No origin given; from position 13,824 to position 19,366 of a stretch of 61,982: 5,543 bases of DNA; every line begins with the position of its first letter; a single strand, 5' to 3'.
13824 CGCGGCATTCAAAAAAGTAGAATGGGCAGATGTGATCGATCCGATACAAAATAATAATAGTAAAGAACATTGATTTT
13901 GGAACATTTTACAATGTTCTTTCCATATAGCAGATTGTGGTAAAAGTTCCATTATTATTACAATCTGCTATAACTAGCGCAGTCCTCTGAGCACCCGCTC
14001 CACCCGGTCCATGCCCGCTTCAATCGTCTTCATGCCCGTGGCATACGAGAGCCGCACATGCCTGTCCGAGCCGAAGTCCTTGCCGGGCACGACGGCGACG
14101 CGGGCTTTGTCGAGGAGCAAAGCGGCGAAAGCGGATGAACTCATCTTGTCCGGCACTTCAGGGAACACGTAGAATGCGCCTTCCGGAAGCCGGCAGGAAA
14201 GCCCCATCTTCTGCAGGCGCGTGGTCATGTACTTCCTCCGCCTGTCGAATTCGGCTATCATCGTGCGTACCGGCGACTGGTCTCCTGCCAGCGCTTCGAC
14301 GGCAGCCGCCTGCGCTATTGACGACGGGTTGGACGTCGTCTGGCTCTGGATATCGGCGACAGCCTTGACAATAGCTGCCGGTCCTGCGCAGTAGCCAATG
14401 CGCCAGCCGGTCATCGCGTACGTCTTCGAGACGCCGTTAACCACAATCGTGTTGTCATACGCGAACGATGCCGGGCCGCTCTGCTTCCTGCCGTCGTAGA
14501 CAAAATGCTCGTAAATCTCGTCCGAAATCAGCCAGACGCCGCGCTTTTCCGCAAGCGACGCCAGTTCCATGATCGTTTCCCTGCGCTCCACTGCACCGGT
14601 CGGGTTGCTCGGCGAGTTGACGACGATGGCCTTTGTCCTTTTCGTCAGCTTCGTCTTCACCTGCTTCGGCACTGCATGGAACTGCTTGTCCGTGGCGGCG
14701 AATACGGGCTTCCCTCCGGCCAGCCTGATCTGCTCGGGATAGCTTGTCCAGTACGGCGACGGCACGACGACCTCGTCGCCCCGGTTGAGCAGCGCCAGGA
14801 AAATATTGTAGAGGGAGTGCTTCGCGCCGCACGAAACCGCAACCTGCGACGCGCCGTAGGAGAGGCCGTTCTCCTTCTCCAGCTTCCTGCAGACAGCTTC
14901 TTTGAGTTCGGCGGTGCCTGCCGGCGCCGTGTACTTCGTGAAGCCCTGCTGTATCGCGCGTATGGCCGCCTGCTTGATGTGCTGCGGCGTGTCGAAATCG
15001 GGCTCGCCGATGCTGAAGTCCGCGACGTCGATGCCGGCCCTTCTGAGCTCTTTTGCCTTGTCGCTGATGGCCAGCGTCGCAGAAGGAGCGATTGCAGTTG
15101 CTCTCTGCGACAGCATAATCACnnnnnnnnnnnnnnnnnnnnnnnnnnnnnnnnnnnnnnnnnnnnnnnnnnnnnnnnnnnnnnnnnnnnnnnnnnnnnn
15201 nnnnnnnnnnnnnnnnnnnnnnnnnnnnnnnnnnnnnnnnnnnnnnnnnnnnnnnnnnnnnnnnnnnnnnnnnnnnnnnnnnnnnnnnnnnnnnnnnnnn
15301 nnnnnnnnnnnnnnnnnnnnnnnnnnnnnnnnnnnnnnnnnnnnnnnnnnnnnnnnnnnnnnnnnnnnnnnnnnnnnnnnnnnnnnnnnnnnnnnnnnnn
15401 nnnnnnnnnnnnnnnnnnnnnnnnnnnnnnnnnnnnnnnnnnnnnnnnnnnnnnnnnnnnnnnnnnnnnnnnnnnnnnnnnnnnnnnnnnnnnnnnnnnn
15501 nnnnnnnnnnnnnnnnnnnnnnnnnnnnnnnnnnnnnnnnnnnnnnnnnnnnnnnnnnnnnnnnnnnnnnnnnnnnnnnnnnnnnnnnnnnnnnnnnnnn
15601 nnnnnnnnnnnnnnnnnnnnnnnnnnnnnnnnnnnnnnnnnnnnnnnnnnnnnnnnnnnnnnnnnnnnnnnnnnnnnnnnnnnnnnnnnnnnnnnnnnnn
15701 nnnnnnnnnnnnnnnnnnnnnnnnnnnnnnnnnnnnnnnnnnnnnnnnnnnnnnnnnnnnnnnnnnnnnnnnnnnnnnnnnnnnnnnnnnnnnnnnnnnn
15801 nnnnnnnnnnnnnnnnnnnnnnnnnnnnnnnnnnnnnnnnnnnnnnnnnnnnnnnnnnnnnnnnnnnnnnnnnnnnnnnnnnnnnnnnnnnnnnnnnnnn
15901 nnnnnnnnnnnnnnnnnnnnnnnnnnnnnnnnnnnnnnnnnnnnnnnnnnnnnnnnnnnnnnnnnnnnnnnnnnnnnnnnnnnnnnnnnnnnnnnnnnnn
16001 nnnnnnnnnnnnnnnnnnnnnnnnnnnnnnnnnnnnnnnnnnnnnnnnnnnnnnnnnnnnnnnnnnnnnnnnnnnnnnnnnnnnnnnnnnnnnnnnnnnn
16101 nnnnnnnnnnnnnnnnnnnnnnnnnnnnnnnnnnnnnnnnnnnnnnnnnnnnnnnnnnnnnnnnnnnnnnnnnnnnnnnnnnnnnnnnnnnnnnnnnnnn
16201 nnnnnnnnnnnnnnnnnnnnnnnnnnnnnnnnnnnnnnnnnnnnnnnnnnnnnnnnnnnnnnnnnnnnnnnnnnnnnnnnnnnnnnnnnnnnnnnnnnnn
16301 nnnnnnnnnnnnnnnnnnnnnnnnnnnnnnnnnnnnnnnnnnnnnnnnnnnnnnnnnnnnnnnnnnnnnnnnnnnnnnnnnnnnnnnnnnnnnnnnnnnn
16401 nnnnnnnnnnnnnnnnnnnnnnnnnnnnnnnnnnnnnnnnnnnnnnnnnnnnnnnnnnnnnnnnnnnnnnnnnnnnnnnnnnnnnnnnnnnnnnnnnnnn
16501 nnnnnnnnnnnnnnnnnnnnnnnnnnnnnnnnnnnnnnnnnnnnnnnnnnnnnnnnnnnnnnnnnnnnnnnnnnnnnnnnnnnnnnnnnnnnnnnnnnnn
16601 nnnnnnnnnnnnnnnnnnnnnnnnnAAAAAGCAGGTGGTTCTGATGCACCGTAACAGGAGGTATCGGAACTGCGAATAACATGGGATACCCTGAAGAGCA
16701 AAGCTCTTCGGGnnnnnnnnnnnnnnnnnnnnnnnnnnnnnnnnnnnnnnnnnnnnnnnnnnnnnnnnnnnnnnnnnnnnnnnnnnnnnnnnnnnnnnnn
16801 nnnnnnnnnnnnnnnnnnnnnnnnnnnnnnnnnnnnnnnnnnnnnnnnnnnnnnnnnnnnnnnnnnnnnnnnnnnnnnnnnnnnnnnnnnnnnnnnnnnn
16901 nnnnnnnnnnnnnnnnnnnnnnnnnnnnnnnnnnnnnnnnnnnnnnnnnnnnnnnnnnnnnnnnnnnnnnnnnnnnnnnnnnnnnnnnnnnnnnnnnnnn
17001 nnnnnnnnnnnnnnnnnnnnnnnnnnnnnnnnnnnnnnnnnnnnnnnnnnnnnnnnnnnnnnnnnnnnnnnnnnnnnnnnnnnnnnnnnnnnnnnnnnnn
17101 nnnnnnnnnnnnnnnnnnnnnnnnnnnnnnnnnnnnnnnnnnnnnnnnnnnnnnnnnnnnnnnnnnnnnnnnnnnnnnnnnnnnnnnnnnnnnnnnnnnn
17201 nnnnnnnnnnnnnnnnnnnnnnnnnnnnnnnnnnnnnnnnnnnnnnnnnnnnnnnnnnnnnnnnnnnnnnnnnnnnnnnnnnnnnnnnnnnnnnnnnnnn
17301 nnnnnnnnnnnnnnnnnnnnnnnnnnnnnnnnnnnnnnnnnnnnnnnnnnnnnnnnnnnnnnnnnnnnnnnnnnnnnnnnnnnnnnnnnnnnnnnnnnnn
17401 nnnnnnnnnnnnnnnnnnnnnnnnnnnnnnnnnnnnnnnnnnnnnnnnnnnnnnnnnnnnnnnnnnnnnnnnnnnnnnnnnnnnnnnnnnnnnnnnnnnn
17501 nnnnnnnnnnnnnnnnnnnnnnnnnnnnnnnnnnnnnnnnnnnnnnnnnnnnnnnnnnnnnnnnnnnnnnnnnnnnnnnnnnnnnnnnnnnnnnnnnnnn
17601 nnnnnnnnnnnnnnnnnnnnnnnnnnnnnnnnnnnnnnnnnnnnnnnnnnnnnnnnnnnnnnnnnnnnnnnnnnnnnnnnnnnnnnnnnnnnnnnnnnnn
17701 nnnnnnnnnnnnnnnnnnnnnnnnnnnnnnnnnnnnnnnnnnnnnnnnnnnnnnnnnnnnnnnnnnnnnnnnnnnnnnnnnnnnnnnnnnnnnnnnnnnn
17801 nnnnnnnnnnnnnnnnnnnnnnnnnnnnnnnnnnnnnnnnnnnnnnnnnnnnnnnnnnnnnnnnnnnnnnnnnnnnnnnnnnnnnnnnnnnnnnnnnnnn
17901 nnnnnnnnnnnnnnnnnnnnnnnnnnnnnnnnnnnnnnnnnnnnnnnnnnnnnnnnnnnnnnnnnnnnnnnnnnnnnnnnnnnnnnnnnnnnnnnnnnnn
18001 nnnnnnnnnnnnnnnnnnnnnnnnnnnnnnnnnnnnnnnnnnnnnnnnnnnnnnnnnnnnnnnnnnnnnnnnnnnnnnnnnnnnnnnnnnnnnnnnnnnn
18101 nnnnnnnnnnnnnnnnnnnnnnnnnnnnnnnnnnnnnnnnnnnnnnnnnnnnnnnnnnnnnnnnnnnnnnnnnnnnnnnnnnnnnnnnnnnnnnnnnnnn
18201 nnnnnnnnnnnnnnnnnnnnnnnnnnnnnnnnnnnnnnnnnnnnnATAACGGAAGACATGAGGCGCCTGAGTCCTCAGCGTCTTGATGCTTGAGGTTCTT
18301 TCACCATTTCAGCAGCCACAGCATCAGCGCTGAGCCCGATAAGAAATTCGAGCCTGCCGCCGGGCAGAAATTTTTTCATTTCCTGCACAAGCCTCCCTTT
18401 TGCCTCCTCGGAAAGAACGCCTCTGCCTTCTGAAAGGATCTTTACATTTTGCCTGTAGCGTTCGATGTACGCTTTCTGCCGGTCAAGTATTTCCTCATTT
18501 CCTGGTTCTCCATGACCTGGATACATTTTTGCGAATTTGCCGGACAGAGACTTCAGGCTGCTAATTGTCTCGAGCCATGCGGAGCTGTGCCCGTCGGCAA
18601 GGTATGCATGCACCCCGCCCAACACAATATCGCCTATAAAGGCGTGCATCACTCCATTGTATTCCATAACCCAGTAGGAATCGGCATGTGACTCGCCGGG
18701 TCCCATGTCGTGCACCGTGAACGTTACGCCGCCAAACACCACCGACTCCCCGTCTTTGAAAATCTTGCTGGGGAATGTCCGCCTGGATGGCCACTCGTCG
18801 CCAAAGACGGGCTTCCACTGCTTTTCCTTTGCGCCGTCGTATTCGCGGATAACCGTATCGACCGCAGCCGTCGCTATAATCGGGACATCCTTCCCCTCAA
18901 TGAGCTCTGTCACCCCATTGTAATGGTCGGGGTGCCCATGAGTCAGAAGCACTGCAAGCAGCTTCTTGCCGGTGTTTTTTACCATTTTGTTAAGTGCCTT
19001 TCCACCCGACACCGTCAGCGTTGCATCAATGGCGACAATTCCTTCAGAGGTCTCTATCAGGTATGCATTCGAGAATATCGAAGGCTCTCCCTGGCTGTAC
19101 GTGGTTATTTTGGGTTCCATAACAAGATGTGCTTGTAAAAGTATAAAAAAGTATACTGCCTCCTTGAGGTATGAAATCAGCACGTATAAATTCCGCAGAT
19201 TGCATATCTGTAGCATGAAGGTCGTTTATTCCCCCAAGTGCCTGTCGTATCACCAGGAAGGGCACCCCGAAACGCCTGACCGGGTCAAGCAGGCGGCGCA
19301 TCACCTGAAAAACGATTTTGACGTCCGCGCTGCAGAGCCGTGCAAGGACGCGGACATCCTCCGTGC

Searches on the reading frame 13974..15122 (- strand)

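Call 33: search_protein_families(library=pfam, proteins=[window:13974-15122:-], max_evalue=0.001)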
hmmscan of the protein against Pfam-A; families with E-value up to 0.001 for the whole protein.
window:13974-15122:- (382 aa): 3 families
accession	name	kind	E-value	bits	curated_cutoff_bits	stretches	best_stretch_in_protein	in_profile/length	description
PF00155.27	Aminotran_1_2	-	4.1e-79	266.8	19.7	1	32-366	2-353/361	Aminotransferase class I and II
PF01041.23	DegT_DnrJ_EryC1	-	7.9e-09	35.6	19.8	1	95-201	44-145/360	DegT/DnrJ/EryC1/StrS aminotransferase family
PF01053.26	Cys_Met_Meta_PP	-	1.3e-06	27.7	27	1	86-202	63-174/381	Cys/Met metabolism PLP-dependent enzyme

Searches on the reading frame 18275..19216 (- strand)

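Call 33: search_protein_families(library=pfam, proteins=[window:18275-19216:-], max_evalue=0.001)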
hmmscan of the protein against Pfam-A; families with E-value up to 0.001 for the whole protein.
window:18275-19216:- (313 aa): 2 families
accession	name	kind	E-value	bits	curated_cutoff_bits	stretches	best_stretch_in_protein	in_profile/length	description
PF00753.33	Lactamase_B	-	8.8e-15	55.6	22.7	1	48-235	5-196/196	Metallo-beta-lactamase superfamily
PF12706.13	Lactamase_B_2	-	3.4e-09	37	27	1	63-197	5-143/200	Beta-lactamase superfamily domain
